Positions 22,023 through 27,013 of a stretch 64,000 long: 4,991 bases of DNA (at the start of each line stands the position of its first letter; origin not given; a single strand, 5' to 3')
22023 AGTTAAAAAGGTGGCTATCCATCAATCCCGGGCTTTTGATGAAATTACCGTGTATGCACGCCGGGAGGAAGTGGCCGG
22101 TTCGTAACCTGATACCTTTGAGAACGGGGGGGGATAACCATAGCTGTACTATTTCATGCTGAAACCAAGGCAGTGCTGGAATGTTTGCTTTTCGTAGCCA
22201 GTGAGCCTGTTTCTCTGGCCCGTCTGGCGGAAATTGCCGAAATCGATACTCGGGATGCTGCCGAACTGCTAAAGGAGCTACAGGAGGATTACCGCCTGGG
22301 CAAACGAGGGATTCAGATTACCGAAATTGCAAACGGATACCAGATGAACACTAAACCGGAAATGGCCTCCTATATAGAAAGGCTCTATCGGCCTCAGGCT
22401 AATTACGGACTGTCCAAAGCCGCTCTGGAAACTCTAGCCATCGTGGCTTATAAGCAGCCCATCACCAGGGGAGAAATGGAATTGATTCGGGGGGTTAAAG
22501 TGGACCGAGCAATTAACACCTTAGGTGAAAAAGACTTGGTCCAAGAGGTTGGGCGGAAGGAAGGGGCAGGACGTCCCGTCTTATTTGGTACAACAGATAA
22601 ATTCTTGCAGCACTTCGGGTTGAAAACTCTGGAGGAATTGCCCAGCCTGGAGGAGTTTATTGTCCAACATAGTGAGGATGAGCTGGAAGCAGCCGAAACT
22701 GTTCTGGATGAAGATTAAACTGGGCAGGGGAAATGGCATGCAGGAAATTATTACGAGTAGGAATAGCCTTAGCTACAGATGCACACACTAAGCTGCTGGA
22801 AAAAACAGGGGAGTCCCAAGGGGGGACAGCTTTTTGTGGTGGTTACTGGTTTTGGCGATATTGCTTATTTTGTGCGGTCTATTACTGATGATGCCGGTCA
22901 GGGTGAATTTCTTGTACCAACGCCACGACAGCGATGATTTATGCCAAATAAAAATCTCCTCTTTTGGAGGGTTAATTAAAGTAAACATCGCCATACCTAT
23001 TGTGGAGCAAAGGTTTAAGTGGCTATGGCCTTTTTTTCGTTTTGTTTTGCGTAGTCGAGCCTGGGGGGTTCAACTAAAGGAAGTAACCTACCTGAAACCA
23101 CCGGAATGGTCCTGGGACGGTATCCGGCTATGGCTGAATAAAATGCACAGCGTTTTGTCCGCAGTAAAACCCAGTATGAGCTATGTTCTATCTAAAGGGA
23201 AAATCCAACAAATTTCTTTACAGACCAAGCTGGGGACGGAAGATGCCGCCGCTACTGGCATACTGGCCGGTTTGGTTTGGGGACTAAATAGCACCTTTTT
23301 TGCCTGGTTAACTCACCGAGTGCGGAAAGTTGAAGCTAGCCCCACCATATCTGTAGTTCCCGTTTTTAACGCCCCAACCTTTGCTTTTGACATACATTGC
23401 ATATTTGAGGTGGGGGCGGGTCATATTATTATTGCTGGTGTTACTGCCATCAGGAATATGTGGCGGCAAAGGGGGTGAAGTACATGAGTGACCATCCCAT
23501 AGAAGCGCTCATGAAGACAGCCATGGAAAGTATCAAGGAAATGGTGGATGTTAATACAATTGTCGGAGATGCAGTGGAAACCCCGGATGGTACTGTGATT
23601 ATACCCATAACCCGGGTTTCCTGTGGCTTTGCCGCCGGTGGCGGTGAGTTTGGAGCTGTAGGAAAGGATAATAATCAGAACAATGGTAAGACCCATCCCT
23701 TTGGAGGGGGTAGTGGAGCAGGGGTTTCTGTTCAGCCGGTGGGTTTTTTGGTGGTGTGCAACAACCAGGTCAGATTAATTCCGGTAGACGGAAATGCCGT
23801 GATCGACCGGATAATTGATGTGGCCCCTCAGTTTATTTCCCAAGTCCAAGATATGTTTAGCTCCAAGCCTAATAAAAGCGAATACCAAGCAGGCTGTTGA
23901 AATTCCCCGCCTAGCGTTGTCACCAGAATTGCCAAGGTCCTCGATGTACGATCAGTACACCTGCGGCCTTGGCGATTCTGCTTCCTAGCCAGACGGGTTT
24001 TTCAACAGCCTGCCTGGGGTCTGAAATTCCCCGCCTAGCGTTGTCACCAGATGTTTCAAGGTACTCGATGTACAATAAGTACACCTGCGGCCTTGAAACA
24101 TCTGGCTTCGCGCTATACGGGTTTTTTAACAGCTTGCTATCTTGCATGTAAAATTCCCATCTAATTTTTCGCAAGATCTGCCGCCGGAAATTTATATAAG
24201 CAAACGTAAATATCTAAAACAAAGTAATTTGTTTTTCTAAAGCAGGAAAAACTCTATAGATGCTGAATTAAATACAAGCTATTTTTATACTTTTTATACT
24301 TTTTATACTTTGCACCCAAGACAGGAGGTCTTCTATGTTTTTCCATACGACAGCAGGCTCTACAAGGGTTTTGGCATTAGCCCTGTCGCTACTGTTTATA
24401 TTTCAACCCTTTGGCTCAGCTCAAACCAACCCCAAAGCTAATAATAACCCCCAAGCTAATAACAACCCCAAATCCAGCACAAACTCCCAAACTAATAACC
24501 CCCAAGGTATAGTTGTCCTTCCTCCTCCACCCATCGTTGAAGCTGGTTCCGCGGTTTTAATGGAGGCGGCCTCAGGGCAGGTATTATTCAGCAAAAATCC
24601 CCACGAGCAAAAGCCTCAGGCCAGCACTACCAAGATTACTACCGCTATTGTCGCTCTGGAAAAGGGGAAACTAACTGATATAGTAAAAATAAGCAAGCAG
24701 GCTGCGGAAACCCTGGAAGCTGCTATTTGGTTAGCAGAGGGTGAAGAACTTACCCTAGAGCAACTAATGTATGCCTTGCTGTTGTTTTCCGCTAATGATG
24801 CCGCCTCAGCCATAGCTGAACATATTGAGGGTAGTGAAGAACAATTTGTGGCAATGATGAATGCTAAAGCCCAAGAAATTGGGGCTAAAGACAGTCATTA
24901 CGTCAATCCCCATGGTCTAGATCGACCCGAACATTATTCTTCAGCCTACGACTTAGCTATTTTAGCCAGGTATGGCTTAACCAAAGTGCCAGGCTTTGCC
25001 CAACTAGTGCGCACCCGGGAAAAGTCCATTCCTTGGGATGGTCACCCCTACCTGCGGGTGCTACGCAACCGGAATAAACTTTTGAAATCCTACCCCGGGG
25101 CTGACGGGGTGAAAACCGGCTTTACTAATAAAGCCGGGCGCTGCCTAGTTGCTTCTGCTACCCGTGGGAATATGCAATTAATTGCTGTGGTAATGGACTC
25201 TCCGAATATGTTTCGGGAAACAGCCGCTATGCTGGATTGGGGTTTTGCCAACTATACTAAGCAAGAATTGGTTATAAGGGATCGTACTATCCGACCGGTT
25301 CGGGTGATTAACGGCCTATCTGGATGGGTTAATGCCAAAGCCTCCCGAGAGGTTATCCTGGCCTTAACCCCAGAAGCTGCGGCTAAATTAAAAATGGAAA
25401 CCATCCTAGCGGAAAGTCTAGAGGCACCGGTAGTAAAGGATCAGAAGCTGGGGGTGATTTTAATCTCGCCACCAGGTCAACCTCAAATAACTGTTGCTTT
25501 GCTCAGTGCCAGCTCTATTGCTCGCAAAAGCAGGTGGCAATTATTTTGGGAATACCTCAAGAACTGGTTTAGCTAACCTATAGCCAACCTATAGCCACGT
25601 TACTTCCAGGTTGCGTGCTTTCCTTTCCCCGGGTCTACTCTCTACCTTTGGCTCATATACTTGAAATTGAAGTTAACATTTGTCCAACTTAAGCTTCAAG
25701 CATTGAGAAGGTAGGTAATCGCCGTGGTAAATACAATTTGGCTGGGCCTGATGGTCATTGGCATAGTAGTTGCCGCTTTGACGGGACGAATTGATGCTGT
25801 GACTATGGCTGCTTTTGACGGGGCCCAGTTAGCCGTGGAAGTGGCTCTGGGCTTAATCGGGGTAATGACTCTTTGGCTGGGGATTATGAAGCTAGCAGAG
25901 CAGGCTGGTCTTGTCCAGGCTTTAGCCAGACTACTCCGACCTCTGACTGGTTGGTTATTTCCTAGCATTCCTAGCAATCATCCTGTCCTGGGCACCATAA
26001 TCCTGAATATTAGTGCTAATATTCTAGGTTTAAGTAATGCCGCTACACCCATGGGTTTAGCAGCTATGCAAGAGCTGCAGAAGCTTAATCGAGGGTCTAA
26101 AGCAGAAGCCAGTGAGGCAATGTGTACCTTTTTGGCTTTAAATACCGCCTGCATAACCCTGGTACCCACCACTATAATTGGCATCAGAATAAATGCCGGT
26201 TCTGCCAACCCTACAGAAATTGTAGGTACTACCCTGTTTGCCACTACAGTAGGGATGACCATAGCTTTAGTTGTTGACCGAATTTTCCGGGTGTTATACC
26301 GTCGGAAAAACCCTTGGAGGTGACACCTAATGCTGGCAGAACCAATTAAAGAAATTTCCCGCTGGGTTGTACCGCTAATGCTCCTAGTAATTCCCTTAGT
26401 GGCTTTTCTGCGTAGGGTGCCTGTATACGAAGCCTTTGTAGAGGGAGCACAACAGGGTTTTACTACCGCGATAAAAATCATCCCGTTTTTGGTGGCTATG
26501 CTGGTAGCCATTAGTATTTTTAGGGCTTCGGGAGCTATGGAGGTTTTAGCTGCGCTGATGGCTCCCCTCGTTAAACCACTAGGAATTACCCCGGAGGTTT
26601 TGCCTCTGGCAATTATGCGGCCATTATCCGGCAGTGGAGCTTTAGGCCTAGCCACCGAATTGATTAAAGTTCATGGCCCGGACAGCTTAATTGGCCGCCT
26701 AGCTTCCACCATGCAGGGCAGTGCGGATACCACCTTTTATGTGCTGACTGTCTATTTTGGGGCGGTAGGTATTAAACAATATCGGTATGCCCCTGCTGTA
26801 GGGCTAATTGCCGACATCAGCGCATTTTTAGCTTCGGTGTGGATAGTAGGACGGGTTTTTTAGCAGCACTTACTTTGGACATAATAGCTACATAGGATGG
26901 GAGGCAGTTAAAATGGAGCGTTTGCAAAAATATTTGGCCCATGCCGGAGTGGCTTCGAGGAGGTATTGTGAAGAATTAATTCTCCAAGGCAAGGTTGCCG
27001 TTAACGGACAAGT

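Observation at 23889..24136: Novel ~120-nt intergenic repeat family whose internal stems differ between copies but remain perfectly self-complementary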

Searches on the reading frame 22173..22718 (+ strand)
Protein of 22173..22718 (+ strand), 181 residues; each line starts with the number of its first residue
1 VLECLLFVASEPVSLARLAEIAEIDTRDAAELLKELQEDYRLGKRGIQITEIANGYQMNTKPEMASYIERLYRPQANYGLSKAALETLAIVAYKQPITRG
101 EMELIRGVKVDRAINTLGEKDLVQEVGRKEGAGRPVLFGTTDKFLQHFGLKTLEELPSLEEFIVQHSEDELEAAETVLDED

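Call 73: search_protein_families(library=pfam, max_evalue=0.00001, proteins=[window:22173-22718:+])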
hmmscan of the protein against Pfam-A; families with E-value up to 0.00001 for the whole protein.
window:22173-22718:+ (181 aa): 1 family
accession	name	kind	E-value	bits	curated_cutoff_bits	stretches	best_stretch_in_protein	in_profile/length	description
PF04079.22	SMC_ScpB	-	8.2e-59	198.2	27.4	1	2-159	3-160/160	Segregation and condensation complex subunit ScpB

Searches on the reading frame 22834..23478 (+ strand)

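Call 47: search_protein_families(library=pfam, proteins=[window:22834-23478:+])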
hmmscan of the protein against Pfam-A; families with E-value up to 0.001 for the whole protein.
window:22834-23478:+ (214 aa): 1 family
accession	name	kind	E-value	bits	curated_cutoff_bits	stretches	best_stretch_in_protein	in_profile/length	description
PF11167.13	DUF2953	-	4.4e-14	52.7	22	1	131-185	1-53/53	Protein of unknown function (DUF2953)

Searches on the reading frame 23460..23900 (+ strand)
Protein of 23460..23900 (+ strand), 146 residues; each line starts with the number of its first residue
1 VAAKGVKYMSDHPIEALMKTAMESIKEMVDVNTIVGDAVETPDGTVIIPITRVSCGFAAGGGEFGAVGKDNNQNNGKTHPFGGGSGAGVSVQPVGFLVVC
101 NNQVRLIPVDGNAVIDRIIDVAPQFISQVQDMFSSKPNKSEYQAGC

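Call 46: search_protein_families(library=pfam, proteins=[window:23460-23900:+])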
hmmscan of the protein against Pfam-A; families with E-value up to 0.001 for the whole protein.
window:23460-23900:+ (146 aa): 1 family
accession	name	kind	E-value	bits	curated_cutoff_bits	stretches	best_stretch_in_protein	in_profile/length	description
PF09579.15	Spore_YtfJ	-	8.4e-30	103.3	25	1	39-126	1-80/81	Sporulation protein YtfJ (Spore_YtfJ)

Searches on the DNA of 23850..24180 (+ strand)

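Call 17: search_rna_families(source=window, start=23850, end=24180, threshold=evalue, max_evalue=10, show_alignments=3)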
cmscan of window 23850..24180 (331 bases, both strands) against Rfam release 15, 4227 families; matches with E-value up to 10: 3.
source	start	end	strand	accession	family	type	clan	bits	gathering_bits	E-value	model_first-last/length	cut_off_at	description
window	24036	24114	+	RF04169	mir-2235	Gene; miRNA;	-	19.7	61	0.14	1-87/87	no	mir-2235 microRNA precursor family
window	24046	24106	+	RF03404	mir-1298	Gene; miRNA;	-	13.8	70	7.6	1-104/104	no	mir-1298 microRNA precursor family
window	23896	23922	-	RF02975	DUF3800-XI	Gene; sRNA;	-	10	37.8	10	1-48/48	no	DUF3800-XI RNA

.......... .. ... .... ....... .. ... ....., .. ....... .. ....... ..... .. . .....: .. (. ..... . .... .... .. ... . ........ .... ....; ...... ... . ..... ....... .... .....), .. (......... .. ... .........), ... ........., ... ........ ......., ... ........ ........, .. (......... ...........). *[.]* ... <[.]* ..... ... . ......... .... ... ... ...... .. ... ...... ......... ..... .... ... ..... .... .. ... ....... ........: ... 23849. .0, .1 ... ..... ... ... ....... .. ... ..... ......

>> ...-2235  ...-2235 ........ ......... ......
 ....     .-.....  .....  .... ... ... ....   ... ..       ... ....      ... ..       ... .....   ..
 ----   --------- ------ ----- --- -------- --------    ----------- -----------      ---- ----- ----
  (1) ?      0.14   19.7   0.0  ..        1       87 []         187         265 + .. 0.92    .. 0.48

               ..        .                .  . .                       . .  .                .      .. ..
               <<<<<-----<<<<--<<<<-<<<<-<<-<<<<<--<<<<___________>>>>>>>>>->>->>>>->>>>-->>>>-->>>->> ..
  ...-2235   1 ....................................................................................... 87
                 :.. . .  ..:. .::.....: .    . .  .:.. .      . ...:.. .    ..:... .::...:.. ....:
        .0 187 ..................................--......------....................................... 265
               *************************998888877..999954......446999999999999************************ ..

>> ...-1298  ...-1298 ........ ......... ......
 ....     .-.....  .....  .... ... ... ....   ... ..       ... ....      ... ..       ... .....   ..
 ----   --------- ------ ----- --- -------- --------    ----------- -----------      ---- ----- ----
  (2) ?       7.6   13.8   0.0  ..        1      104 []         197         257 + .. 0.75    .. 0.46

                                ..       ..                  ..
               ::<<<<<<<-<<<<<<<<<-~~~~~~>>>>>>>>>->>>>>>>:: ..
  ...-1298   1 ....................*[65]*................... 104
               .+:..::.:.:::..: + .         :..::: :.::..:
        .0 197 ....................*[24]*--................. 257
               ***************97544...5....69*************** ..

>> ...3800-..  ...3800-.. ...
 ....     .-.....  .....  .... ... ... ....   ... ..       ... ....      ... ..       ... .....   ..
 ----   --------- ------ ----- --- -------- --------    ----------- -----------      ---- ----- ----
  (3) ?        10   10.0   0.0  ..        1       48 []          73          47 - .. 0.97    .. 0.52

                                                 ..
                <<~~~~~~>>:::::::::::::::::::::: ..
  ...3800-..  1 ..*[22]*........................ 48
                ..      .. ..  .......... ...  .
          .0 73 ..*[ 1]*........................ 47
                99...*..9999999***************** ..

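Call 28: search_dna_similar(query=window:23889-24013:+, collection=plasmids, mode=distant, max_evalue=0.01)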
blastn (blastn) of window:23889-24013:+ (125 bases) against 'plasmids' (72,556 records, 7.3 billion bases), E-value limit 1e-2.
No match.

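Call 29: search_dna_similar(query=window:23889-24013:+, collection=phages, mode=distant, max_evalue=0.01)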
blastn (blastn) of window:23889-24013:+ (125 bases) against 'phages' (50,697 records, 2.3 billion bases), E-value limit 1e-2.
No match.

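Call 66: build_rna_model(alignment_id=A2, structure=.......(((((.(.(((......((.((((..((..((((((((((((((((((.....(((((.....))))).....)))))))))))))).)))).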
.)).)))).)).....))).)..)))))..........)
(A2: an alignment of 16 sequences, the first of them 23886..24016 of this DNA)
Model R1 built from alignment A2 (16 sequences, 138 columns); structure: as given.
model positions 130; base pairs 40; branch points 0; effective number of sequences 1.57; information 0.59 bits per position. Calibrated on 0.2 Mb of random sequence (short: E-values are rough).
structure used (alignment columns):
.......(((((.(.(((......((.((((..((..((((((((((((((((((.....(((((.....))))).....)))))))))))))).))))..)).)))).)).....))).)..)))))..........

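Call 67: search_with_rna_model(model_id=R1, sources=[window, L003, L004, L005, L008, L009, L011, L013, L014, L017, L026, L027, L032, L034, L039, L040, L042, L045, L046, L048, L050, L055, L059, L060, L062, L063, L065, L071, L073, L076, L079, L082, L084, L086, L089, L091, L092, L094, L097, L098, L099, L111, L113, L114, L115, L118, L120, L121, L128, L129], max_evalue=1, make_alignment=true)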
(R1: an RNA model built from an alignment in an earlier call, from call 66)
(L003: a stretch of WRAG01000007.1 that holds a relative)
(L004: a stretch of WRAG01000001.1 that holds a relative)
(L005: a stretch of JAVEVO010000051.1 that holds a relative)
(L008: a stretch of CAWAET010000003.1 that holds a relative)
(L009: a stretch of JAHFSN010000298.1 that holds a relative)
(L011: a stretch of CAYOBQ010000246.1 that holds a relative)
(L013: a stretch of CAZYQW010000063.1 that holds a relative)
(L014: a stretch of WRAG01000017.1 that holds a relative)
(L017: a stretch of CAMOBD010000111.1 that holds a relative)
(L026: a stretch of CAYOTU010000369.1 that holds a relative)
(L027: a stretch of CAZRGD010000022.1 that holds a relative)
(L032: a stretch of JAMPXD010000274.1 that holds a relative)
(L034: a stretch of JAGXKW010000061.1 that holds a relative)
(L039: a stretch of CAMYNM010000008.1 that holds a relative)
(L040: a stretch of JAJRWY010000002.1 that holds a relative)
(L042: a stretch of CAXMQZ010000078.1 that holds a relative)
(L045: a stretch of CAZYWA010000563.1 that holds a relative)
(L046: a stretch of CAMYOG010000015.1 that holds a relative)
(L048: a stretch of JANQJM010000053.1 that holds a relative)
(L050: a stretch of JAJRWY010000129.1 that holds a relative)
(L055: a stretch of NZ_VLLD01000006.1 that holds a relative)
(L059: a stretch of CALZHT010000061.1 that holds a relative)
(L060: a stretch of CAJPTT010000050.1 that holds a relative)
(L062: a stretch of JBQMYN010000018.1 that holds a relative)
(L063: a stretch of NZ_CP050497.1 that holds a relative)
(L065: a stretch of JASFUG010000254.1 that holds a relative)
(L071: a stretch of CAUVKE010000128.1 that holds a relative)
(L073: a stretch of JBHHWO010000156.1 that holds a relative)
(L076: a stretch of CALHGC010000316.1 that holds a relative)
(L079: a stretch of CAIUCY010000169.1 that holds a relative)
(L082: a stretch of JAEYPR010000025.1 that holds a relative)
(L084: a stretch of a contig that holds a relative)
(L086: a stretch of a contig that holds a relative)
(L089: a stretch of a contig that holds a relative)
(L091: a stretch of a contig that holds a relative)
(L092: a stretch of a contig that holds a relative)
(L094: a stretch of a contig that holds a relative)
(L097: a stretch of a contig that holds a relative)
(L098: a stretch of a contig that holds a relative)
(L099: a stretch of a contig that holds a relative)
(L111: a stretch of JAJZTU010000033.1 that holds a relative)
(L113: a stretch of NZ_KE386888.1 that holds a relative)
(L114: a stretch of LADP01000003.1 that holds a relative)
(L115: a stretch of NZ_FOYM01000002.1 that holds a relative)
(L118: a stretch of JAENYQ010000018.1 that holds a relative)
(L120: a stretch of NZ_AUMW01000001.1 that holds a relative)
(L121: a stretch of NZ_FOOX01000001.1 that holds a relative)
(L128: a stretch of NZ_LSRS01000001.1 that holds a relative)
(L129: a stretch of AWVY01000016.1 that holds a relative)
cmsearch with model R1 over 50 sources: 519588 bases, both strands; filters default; matches with E-value up to 1: 59.
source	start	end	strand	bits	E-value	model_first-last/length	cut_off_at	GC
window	37999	38128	-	140.7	4.9e-41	1-130/130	no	0.47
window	33959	34088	-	135.8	1.7e-39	1-130/130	no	0.39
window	23887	24016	+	122.3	3.2e-35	1-130/130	no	0.55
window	16283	16410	+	107.5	1.5e-30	1-130/130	no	0.48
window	28916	29045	+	83.7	5.4e-23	1-130/130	no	0.44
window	16282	16409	-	60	1.7e-15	1-130/130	no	0.48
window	38000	38129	+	58.8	4.1e-15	1-130/130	no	0.47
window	23886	24015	-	54.8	8e-14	1-130/130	no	0.55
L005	2372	2502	+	53.9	1.5e-13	1-130/130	no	0.72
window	33960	34089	+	51.6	8.1e-13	1-130/130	no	0.39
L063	4910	5033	-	47.5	1.6e-11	1-130/130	no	0.44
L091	6520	6645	+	47.3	1.9e-11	1-130/130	no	0.59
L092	2624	2754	+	46.4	3.5e-11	1-130/130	no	0.44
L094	7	128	-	45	1e-10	1-130/130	no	0.68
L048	333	461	+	44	2e-10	1-130/130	no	0.45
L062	4770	4879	+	43.7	2.5e-10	1-130/130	no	0.47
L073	1900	2029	+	43.2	3.7e-10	1-130/130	no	0.67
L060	3060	3182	-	43.2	3.8e-10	1-130/130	no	0.48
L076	92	168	+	42.4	6.8e-10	27-104/130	no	0.47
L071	90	200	+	41.1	1.8e-09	1-130/130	no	0.45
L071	227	304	+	40.5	2.6e-09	27-104/130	no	0.46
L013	2319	2428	-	38.8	9.4e-09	1-130/130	no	0.66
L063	5842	5980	+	38.7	9.7e-09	1-130/130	no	0.4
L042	5501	5626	-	38.7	1e-08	1-130/130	no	0.5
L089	6625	6752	+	38.1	1.5e-08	1-130/130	no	0.5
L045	1275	1403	-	35.9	7.4e-08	1-130/130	no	0.66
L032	2653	2780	-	35.6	9.3e-08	1-130/130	no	0.59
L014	4413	4544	-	35.6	9.7e-08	1-130/130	no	0.46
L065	4920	4964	-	35.3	1.2e-07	44-88/130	no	0.71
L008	1359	1470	+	35.1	1.3e-07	1-130/130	no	0.59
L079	2800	2908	+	34.2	2.7e-07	1-130/130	no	0.57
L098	6710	6840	+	33.6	4.1e-07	1-130/130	no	0.66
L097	1104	1234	+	33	6.3e-07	1-130/130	no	0.43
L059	2597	2721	-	32.6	8.2e-07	1-130/130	no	0.54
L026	3751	3859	+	32.4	9.8e-07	1-130/130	no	0.69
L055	7741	7789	+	32.4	1e-06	42-90/130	no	0.31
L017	1214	1351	+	32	1.3e-06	1-130/130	no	0.39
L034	4167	4289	-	31.4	2e-06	1-130/130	no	0.65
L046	4744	4782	-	31.4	2e-06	47-85/130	no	0.72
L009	3414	3546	-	31.4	2.1e-06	1-130/130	no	0.65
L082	1576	1702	-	31.1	2.5e-06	1-130/130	no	0.6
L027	1624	1743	+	30.3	4.4e-06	1-130/130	no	0.68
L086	2181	2219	-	29.5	8.3e-06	47-85/130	no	0.64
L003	5551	5679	-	27.5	3.4e-05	1-130/130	no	0.46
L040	2557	2656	+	27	5e-05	1-130/130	no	0.66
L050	20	125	+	26.8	5.6e-05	1-130/130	no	0.66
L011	1552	1592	-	25.4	0.00016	46-86/130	no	0.63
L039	3105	3133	+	25.1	0.00021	52-80/130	no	0.62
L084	2463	2566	-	24.6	0.00028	1-130/130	no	0.61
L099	2133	2262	+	23.9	0.00047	1-130/130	no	0.68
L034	4446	4485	+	23.6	0.0006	47-85/130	no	0.62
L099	2339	2373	+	23.1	0.00084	49-83/130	no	0.69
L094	2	129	+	23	0.00096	1-130/130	no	0.67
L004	625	653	+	21.1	0.0037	52-80/130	no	0.55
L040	354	382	-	20.3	0.0066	52-80/130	no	0.59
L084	6513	6572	-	14.9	0.35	1-130/130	no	0.62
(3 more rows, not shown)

Alignment A7: 59 matches aligned to the model, 245 columns, each read 5' to 3' on its own strand. Consensus structure (alignment columns), stored with it:
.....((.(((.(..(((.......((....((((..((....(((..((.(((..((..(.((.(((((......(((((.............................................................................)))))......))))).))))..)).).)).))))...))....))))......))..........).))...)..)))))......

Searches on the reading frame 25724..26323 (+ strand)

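Call 73: search_protein_families(library=pfam, max_evalue=0.00001, proteins=[window:25724-26323:+])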
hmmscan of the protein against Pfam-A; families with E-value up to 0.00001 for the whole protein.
window:25724-26323:+ (199 aa): 1 family
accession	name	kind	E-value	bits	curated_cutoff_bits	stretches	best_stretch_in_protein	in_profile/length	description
PF07670.19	Gate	-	4.9e-13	49.9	29.6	1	42-154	2-100/104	Nucleoside recognition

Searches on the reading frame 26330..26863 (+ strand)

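Call 73: search_protein_families(library=pfam, max_evalue=0.00001, proteins=[window:26330-26863:+])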
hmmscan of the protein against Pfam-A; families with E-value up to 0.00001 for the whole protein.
window:26330-26863:+ (177 aa): 1 family
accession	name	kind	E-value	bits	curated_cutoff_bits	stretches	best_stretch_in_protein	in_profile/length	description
PF07670.19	Gate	-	1.2e-15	58.3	29.6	1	47-149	1-104/104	Nucleoside recognition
